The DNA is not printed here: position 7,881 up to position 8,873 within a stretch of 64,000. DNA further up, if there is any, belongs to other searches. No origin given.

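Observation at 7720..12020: Low-GC four-gene island: wHTH protein, NDT/TIR-like glycosidase-motif protein, DUF2971 protein and a fourth unknown protein. Candidate undescribed defence-type system.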

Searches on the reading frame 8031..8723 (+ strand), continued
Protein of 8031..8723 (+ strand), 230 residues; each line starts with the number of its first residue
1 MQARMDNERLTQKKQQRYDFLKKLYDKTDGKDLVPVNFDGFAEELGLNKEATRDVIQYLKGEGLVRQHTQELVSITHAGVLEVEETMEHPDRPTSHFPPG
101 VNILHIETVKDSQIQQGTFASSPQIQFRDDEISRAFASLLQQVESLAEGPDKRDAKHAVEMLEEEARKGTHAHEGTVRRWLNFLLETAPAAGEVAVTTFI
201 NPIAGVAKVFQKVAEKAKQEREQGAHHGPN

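Call 59: search_protein_families(library=pfam, proteins=[L085:824-1900:+, L089:1430-2266:+, L149:6726-7892:+, L150:1355-2422:+, L132:3435-3998:+, L137:3451-4026:+, L148:2397-2954:+, L154:3999-4652:+, L159:596-1087:+, L091:1882-2340:+], max_evalue=0.001)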
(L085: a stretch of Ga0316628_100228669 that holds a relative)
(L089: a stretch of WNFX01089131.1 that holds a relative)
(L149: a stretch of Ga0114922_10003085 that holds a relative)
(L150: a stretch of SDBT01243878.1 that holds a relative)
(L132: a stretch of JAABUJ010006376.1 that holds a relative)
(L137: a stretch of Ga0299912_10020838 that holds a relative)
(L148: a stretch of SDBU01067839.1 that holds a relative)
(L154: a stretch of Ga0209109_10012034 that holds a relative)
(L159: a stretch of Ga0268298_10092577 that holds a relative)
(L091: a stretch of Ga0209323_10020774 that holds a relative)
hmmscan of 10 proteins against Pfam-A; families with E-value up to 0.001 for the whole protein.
L085:824-1900:+ (359 aa): 3 families
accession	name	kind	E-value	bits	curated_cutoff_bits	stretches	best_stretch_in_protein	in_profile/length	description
PF13229.12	Beta_helix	-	2.5e-25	89.4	25.9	2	106-261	2-146/158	Right handed beta helix region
PF05048.19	NosD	-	4.1e-12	46.4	23.6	1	69-254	14-173/212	Periplasmic copper-binding protein (NosD)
PF07602.17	DUF1565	-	3.3e-05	23.8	20.3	0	148-310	112-252/257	Protein of unknown function (DUF1565)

L089:1430-2266:+ (279 aa): 0 families

L149:6726-7892:+ (389 aa): 0 families

L150:1355-2422:+ (356 aa): 1 family
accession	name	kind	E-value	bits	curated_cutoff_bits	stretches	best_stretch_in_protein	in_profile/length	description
PF13365.12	Trypsin_2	-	9e-09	36.6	27.6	1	59-252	1-144/144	Trypsin-like peptidase domain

L132:3435-3998:+ (188 aa): 0 families

L137:3451-4026:+ (192 aa): 0 families

L148:2397-2954:+ (186 aa): 0 families

L154:3999-4652:+ (218 aa): 0 families

L159:596-1087:+ (164 aa): 3 families
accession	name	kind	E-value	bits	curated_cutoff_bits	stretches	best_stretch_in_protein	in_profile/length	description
PF00583.31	Acetyltransf_1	-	3.6e-13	50.2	20.7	1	42-136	18-116/116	Acetyltransferase (GNAT) family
PF13508.13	Acetyltransf_7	-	5.5e-11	43.1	27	1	54-137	2-83/84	Acetyltransferase (GNAT) domain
PF13673.13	Acetyltransf_10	-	4.8e-09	36.7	23.6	1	58-141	33-112/128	Acetyltransferase (GNAT) domain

L091:1882-2340:+ (153 aa): 0 families

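Call 66: predict_structure(alignment_id=A2)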
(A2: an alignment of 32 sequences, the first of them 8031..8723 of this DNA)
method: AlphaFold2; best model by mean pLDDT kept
length: 230 residues; sequences in the alignment: 32
mean_pLDDT: 85.3   pTM: 0.51
mean pLDDT of the five models: 85.3, 85.0, 84.0, 83.3, 82.7
residues with pLDDT >= 90: 130; 70-90: 68; 50-70: 10; < 50: 22
segments of 3 or more residues with pLDDT < 50: 104-124
pLDDT, mean of each block of 10 residues (from residue 1): 81 94 97 96 96 98 98 98 94 88 45 43 59 90 93 95 91 92 92 87 78 86 72
secondary structure, 60 per line:
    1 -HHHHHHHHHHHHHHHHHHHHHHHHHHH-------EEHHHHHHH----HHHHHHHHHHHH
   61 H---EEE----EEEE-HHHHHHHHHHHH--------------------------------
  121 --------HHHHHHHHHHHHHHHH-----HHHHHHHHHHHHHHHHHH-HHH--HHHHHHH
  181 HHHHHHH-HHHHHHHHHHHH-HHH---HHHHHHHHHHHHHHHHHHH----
elements in order: H2-28 H38-44 H49-61 E65-67 E72-75 H77-88 H129-144 H150-167 H174-187 H189-200 H208-226

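Call 70: fold_search(model_id=the predicted structure, library=pdb)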
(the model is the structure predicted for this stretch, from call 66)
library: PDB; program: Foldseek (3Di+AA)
matches with E <= 10: 890; with E <= 0.001: 0
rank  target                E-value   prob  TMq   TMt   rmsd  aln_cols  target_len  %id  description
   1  9jpj_J                3.7e-02  0.60  0.22  0.23  16.4       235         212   12  Crystal structure of DhdR in complex with DNA (released 2024-11-06)
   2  3ihu_B                4.6e-02  0.75  0.24  0.27  16.3       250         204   12  Crystal structure of DNA binding protein (YP_298823.1) from Ralstonia eutropha JMP134 at 1.92 A resolution (released 2009-08-11)
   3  1hw1_A                5.9e-02  0.72  0.27  0.27  14.9       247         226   11  THE FADR-DNA COMPLEX: TRANSCRIPTIONAL CONTROL OF FATTY ACID METABOLISM IN ESCHERICHIA COLI (released 2001-01-24)
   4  3l09_A                5.9e-02  0.54  0.25  0.23  23.2       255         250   13  Crystal structure of Putative transcriptional regulator (JANN_22DEC04_CONTIG27_REVISED_GENE3569) from Jannaschia sp. C (released 2010-01-12)
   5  9jpj_D                7.2e-02  0.47  0.21  0.23  16.6       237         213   13  Crystal structure of DhdR in complex with DNA (released 2024-11-06)
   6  9jpj_L                8.0e-02  0.38  0.18  0.20  17.3       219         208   13  Crystal structure of DhdR in complex with DNA (released 2024-11-06)
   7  1e2x                  1.3e-01  0.47  0.19  0.19  14.0       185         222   12  FadR, fatty acid responsive transcription factor from E. coli (released 2000-12-03)
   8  6ep3_A                1.3e-01  0.44  0.21  0.23  15.1       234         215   12  Lar controls the expression of the Listeria monocytogenes agr system and mediates virulence. (released 2018-07-25)
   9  7u5q_B                1.5e-01  0.51  0.19  0.21  15.3       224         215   13  Crystal structure of transcriptional regulator, GntR family, from Brucella melitensis (released 2022-03-09)
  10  3l09_D                1.5e-01  0.35  0.25  0.23  22.6       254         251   14  Crystal structure of Putative transcriptional regulator (JANN_22DEC04_CONTIG27_REVISED_GENE3569) from Jannaschia sp. C (released 2010-01-12)
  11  6wfq_D                1.5e-01  0.30  0.19  0.20  15.4       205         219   13  NanR dimer-DNA hetero-complex (released 2021-03-10)
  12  3ihu_A                1.5e-01  0.69  0.24  0.27  17.1       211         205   11  Crystal structure of DNA binding protein (YP_298823.1) from Ralstonia eutropha JMP134 at 1.92 A resolution (released 2009-08-11)
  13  3l09_B                1.5e-01  0.33  0.25  0.23  22.1       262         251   14  Crystal structure of Putative transcriptional regulator (JANN_22DEC04_CONTIG27_REVISED_GENE3569) from Jannaschia sp. C (released 2010-01-12)
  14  9jpj_I                1.8e-01  0.30  0.21  0.23  14.1       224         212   11  Crystal structure of DhdR in complex with DNA (released 2024-11-06)
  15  6ep3_B                1.9e-01  0.33  0.17  0.18  15.7       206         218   10  Lar controls the expression of the Listeria monocytogenes agr system and mediates virulence. (released 2018-07-25)
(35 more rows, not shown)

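Call 95: find_encoding_contigs(protein=P0123, flank=6000)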
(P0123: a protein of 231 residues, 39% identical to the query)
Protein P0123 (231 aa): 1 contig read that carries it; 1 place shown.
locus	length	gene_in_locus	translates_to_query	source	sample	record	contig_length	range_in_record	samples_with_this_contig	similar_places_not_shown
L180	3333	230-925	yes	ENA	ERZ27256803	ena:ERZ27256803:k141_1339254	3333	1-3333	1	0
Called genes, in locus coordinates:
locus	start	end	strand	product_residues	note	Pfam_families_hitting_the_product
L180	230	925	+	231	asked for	PF19971:TCAD2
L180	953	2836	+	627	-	-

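Call 96: find_encoding_contigs(protein=P0125, flank=6000, max_places=4)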
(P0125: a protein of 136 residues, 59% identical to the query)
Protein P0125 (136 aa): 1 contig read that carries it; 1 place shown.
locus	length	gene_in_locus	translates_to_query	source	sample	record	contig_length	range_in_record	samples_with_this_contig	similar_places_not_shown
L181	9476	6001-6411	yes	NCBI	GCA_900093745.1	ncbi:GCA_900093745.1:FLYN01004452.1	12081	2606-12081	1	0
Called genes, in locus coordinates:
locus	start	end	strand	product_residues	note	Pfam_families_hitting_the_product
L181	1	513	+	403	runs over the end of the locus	PF00144:Beta-lactamase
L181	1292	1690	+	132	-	PF01850:PIN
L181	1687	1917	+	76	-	PF02604:PhdYeFM_antitox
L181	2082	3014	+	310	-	PF02423:OCD_Mu_crystall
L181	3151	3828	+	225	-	PF11139:SfLAP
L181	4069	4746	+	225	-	PF01872:RibD_C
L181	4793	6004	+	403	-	PF24575:TPR_Slam (faint), PF21033:RMD1-3 (faint), PF00515:TPR_1 (weak), PF07719:TPR_2 (weak), PF13174:TPR_6 (faint), PF13176:TPR_7 (faint), PF13424:TPR_12, PF12895:ANAPC3 (weak), +9 more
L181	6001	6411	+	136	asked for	PF19971:TCAD2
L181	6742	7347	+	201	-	PF00293:NUDIX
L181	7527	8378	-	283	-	PF13276:HTH_21, PF00665:rve, PF13683:rve_3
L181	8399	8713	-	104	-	PF01527:HTH_Tnp_1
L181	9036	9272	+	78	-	-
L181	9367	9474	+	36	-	?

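Call 97: find_encoding_contigs(protein=P0216, flank=6000, max_places=4)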
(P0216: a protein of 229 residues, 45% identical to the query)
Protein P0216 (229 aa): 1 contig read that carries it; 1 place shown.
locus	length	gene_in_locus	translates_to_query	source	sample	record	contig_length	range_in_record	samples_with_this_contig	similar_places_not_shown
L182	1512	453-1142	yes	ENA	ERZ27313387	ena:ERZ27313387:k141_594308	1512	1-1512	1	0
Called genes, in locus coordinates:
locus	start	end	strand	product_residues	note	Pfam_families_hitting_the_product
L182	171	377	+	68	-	PF09957:VapB_antitoxin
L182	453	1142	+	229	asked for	PF19971:TCAD2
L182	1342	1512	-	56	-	?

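Call 98: find_encoding_contigs(protein=P0175, flank=6000, max_places=4)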
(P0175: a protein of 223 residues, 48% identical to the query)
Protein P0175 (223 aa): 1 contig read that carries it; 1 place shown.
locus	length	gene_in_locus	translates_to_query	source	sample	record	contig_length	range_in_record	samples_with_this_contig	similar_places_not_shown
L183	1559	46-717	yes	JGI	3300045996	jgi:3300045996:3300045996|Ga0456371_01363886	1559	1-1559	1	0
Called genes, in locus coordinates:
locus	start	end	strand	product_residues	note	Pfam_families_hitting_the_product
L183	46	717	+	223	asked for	PF19971:TCAD2 (weak)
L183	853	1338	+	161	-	-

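Call 100: search_solved_structures(query=L180:953-2836:+, max_evalue=0.1)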
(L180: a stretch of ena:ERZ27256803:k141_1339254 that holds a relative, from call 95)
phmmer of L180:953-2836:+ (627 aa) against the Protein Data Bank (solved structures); distinct sequences matched with E-value up to 0.1: 30.
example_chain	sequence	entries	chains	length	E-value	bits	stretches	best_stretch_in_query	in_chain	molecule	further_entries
4yfo_A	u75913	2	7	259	5.7e-28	101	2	163-323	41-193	beta1_ex1 | 6beta1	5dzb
4yei_A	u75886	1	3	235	9.1e-26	93.8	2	163-320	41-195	beta1mut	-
2j8k_A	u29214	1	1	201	1.4e-23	86.5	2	192-317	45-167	NP275-NP276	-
3du1_X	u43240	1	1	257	1.6e-22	83.1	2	158-320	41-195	All3740 protein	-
5dns_A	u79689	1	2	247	9.3e-21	77.2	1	147-321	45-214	t1428 beta1 loop design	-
4yc5_A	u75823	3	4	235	3.3e-20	75.4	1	163-319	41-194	beta1 | beta1 protein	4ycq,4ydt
5dqa_A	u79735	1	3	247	5.4e-20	74.7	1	148-321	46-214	t3284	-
5di5_A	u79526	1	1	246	6.5e-20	74.4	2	181-320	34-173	beta1 t801 loop variant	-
5dn0_A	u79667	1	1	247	2.4e-19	72.6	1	147-321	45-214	beta1 t1555 loop variant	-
5dra_A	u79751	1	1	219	1.3e-18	70.2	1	159-277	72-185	3beta1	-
3pss_A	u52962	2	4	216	1.4e-08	37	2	177-317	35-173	Qnr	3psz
6omx_A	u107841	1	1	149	3.2e-08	35.8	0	291-320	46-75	Alr5209 protein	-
2o6w_A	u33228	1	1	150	3.3e-08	35.8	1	162-318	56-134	Repeat Five Residue (Rfr) protein or pentapeptide repeat protein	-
2bm4_A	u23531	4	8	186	3.7e-08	35.6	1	145-238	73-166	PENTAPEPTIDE REPEAT FAMILY PROTEIN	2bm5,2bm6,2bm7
6zt4_A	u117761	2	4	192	6.1e-08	34.9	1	157-224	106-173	Pentapeptide repeat protein MfpA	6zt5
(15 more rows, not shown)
